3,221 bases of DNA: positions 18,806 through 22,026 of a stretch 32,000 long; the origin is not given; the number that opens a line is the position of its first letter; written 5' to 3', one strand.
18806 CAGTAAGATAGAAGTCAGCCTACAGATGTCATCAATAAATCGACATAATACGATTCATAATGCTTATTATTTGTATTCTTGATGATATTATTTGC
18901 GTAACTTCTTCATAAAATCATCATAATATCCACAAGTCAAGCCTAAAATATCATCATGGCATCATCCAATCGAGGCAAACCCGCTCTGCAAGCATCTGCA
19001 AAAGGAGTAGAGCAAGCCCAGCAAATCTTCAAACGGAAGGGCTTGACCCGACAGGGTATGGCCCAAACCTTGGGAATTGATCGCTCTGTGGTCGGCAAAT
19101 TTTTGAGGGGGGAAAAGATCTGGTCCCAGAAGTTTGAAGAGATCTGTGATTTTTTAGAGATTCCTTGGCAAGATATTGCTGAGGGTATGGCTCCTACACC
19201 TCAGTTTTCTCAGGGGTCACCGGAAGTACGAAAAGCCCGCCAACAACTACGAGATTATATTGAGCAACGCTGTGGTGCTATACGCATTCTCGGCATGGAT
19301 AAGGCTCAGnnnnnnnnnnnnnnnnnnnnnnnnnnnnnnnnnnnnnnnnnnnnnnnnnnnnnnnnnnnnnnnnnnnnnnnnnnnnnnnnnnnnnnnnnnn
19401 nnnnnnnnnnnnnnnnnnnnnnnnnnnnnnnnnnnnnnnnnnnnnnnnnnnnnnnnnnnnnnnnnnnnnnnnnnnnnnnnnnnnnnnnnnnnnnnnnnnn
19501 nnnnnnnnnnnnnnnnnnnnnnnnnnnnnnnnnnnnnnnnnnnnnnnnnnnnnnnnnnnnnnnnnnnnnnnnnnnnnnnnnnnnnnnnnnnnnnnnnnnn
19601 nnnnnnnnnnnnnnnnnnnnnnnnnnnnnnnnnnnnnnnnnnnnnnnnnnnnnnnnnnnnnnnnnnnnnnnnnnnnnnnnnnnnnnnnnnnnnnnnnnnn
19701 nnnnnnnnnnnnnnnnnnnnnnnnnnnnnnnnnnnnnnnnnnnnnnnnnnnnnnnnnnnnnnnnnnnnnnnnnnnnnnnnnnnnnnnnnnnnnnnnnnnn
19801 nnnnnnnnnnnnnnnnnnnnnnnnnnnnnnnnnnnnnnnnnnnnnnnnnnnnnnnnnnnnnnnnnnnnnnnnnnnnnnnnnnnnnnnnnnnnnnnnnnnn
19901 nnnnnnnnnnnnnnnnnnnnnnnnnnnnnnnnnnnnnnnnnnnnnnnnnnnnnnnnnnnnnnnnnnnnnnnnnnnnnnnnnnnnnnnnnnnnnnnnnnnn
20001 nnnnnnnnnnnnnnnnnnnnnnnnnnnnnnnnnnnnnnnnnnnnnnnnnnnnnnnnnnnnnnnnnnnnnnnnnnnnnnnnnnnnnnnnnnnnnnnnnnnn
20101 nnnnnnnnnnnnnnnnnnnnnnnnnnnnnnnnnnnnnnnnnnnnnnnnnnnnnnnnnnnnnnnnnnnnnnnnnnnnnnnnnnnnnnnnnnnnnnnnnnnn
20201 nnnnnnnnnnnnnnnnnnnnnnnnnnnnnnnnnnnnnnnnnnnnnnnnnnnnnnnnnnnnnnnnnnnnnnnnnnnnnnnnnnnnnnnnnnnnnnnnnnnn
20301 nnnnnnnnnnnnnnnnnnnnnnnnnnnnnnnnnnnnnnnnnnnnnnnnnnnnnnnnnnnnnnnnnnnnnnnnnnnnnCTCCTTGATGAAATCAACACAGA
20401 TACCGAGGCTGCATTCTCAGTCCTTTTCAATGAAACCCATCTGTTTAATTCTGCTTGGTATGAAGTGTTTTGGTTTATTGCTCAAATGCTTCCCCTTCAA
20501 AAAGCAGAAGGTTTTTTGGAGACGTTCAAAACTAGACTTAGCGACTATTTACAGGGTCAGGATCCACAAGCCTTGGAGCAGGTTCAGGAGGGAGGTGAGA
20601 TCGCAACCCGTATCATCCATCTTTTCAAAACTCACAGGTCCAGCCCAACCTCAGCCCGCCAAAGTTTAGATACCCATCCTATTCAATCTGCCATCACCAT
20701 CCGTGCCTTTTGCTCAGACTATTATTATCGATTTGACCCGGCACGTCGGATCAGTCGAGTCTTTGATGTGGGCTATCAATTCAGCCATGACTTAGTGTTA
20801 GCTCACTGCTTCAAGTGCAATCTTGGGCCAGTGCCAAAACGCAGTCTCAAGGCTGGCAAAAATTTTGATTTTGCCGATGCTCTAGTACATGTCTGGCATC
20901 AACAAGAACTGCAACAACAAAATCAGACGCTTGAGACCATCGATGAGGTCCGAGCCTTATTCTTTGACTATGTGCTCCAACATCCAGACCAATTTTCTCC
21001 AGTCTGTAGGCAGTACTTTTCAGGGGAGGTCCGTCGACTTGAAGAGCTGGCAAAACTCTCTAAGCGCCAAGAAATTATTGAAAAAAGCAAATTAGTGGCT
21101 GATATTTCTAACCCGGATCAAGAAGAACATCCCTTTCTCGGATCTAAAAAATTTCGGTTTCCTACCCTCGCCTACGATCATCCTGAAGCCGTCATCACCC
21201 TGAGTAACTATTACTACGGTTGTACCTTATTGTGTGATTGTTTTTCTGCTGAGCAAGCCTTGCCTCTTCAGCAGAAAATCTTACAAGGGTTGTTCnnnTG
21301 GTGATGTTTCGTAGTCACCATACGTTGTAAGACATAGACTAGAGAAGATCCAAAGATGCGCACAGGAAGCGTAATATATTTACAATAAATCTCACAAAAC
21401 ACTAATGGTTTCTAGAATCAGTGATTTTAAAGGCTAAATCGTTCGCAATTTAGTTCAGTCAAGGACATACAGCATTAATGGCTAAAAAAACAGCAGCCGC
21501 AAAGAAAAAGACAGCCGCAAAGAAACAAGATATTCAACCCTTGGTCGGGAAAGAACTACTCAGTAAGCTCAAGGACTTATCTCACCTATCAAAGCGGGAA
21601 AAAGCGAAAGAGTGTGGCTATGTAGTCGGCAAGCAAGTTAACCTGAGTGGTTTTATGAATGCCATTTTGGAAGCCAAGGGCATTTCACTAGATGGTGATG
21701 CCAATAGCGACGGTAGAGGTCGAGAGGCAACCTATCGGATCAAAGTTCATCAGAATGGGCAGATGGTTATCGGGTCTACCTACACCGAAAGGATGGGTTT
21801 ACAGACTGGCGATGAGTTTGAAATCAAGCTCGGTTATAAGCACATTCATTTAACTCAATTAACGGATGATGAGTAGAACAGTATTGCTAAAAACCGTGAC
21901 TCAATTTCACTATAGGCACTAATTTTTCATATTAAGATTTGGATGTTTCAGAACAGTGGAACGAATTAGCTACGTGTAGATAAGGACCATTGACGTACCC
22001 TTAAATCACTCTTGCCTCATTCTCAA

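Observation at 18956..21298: HTH-NACHT STAND NTPase with an unassigned ~290-aa C-terminal region, transcribed divergently from a flotillin/NfeD operon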

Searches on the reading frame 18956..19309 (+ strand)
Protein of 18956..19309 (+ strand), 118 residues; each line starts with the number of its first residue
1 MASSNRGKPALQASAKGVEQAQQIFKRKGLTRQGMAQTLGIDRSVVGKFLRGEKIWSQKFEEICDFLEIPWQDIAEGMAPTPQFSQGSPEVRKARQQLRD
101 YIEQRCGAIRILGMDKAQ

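Call 9: search_protein_families(library=pfam, proteins=[window:18956-19309:+], max_evalue=10)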
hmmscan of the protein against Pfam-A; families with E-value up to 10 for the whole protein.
seq(118 aa): 4 families
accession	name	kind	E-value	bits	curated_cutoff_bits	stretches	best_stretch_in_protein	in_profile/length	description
PF01381.28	HTH_3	-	0.0012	19.2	23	1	24-70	4-51/55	Helix-turn-helix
PF13443.12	HTH_26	-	0.0031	18.1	22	1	23-76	4-59/63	Cro/C1-type HTH DNA-binding domain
PF13560.12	HTH_31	-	0.011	16.5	27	1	27-68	12-55/64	Helix-turn-helix domain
PF17762.8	HTH_ParB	-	0.18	12.4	22.6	1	21-51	12-42/102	ParB HTH domain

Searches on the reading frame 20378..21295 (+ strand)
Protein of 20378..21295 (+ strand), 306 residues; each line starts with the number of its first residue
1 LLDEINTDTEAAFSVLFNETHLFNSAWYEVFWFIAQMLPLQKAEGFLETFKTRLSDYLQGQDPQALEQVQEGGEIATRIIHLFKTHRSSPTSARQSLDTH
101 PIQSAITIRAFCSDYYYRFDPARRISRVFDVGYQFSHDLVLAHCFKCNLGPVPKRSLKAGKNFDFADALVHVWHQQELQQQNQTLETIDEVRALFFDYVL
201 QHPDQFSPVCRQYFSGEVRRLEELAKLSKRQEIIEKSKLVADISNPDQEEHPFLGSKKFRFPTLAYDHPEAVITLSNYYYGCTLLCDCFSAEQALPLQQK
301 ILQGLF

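Call 9: search_protein_families(library=pfam, proteins=[window:20378-21295:+], max_evalue=10)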
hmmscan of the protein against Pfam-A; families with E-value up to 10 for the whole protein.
seq(306 aa): 0 families

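Call 60: predict_structure(alignment_id=A4)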
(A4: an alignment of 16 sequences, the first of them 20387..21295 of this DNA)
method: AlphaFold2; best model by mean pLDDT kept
length: 303 residues; sequences in the alignment: 16
mean_pLDDT: 90.4   pTM: 0.89
mean pLDDT of the five models: 90.4, 89.9, 88.9, 88.3, 87.9
residues with pLDDT >= 90: 212; 70-90: 78; 50-70: 9; < 50: 4
segments of 3 or more residues with pLDDT < 50: none
pLDDT, mean of each block of 10 residues (from residue 1): 72 85 90 89 92 91 94 96 97 96 95 86 90 96 93 90 95 96 95 98 95 96 95 94 63 68 90 94 89 91 90
secondary structure, 60 per line:
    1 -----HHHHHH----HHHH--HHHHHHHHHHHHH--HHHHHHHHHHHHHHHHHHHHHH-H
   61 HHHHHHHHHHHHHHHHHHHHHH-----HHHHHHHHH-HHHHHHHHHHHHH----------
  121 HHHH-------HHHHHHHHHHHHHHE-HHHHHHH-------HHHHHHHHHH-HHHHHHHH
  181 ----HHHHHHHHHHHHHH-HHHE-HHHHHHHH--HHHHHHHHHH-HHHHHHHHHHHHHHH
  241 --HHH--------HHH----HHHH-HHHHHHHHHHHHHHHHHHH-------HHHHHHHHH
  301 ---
elements in order: H6-11 H16-19 H22-34 H37-58 H60-82 H88-96 H98-110 H121-124 H132-145 H148-154 H162-171 H173-180 H185-198 H205-212 H215-224 H226-240 H261-264 H266-284 H292-300

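Call 62: search_solved_structures(query=A4, max_evalue=1)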
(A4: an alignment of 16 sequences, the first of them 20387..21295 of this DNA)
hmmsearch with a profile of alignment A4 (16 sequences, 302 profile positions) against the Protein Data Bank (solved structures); distinct sequences matched with E-value up to 1: 0.

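Call 64: fold_search(model_id=the predicted structure, library=pdb)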
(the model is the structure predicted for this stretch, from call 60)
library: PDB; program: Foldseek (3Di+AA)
matches with E <= 10: 194; with E <= 0.001: 0
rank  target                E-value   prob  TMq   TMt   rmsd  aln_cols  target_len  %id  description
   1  6iv2_B                5.1e-01  0.08  0.13  0.14  27.4       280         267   10  Crystal structure of a bacterial Bestrophin homolog from Klebsiella pneumoniae with a mutation Y211A (released 2019-11-13)
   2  1eku_B                1.2e+00  0.07  0.17  0.19  14.3       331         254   10  CRYSTAL STRUCTURE OF A BIOLOGICALLY ACTIVE SINGLE CHAIN MUTANT OF HUMAN IFN-GAMMA (released 2000-09-01)
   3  5y78_A                1.2e+00  0.06  0.14  0.14  20.2       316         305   11  Crystal structure of the triose-phosphate/phosphate translocator in complex with inorganic phosphate (released 2017-10-04)
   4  4k7k_B                1.4e+00  0.06  0.11  0.09  17.7       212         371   14  Crystal structures of CusC review conformational changes accompanying folding and transmembrane channel formation (released 2013-10-16)
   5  8ubg_A                1.5e+00  0.07  0.14  0.18  19.8       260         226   13  DpHF19 filament (released 2024-04-10)
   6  7ejx_R                1.6e+00  0.08  0.15  0.19  16.9       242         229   12  Structure of the GPR88-Gi1 signaling complex bound to a synthetic ligand (released 2022-04-13)
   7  1jfa_B                1.8e+00  0.08  0.19  0.17  20.4       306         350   10  Trichodiene Synthase from Fusarium Sporotrichioides (released 2001-11-30)
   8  8uao_A                1.8e+00  0.06  0.14  0.18  19.2       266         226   12  DpHF18 filament (released 2024-04-10)
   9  1aj8_B                1.8e+00  0.06  0.16  0.14  19.4       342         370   13  CITRATE SYNTHASE FROM PYROCOCCUS FURIOSUS (released 1997-11-19)
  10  7w5j_A                1.9e+00  0.08  0.22  0.20  17.8       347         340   12  The structure of trichobrasilenol synthase TaTC6 in complex with FPP-2 (released 2022-06-01)
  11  9qdp                  2.0e+00  0.06  0.15  0.17  16.4       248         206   14  De novo designed enzyme for Morita-Baylis-Hillman reaction MBH2 (released 2025-12-10)
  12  8ij3_A                2.1e+00  0.08  0.19  0.19  18.8       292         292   14  Cryo-EM structure of human HCAR2-Gi complex without ligand (apo state) (released 2024-01-03)
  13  5owd_A                2.1e+00  0.06  0.17  0.19  17.5       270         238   13  Vitamin D receptor complex (released 2018-02-07)
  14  6ivm_A                2.1e+00  0.05  0.13  0.14  24.9       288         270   11  Crystal structure of a membrane protein P143A (released 2019-11-06)
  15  9lz2_R                2.2e+00  0.06  0.17  0.18  20.0       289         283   10  Cryo-EM structure of PTH1R(V2RC)-beta-arrestin1 complex (released 2026-03-11)
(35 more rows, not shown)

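Call 81: search_protein_representatives(alignment_id=A4)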
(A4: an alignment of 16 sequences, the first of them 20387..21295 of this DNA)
Query: 16 sequences, 302 profile positions. Proteins with E-value up to 0.001 (for the whole library): 1729; up to 1e-10: 785; up to 1e-30: 64. The best 150 are listed.
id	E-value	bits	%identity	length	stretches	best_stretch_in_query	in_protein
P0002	3.7e-125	433.8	-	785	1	6-301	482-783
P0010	2.0e-114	398.5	-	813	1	5-301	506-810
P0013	1.4e-103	362.9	-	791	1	5-298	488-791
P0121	5.1e-87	308.5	-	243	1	61-298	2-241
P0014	2.3e-73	263.7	-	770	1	3-301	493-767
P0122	4.6e-68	246.3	-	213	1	110-298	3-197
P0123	3.4e-66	240.1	-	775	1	2-301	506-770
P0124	6.3e-59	216.3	-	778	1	5-300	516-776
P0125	3.7e-56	207.2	-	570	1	4-296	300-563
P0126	8.6e-54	199.4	-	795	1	5-301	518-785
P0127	1.9e-50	188.4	-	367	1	2-300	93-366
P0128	1.9e-49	185.2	-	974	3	14-301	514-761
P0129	6.5e-48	180.1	-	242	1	33-299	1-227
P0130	1.6e-43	165.7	-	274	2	8-163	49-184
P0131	2.7e-43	164.9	-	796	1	3-300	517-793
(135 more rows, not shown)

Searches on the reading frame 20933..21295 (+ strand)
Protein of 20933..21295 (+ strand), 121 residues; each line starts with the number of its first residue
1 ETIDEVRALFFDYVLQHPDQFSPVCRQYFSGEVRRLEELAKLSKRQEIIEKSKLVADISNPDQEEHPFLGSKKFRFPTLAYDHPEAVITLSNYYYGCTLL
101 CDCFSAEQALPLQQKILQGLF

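Call 9: search_protein_families(library=pfam, proteins=[window:20933-21295:+], max_evalue=10)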
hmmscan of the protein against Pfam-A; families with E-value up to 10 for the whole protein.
seq(121 aa): 2 families
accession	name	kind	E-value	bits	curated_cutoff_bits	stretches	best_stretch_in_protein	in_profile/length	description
PF22727.1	NCH2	-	0.1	13.2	27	1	89-116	60-89/96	NACHT C-terminal Helical domain 2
PF21943.1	TetR_C_46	-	0.27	11.9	27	1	2-51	4-51/109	Tetracyclin repressor-like, C-terminal domain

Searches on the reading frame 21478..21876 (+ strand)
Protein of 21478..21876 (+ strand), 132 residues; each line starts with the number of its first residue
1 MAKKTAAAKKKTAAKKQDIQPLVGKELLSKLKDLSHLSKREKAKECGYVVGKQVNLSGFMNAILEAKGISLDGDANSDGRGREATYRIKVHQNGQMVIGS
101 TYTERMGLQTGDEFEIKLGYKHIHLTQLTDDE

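Call 3: search_protein_families(library=pfam, proteins=[window:21478-21876:+], max_evalue=0.01)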
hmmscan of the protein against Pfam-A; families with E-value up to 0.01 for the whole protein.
window:21478-21876:+ (132 aa): 1 family
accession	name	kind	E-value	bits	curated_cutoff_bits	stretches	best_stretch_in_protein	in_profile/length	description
PF14250.11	AbrB-like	-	8.4e-33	112.7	25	1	59-125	2-70/70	AbrB-like transcriptional regulator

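Call 4: search_protein_families(library=ncbifam, proteins=[window:21478-21876:+], max_evalue=0.01)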
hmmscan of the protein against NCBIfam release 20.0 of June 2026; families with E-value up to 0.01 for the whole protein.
window:21478-21876:+ (132 aa): 1 family
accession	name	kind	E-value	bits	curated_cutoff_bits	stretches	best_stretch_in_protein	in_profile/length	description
TIGR01439.1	lp_hng_hel_AbrB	domain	0.00035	20.2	28.3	1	87-125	1-40/44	transcriptional regulator, AbrB family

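Call 5: search_protein_families(library=padloc, proteins=[window:21478-21876:+], max_evalue=0.01)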
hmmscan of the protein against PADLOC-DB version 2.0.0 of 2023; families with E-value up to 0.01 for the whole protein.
window:21478-21876:+ (132 aa): 0 families
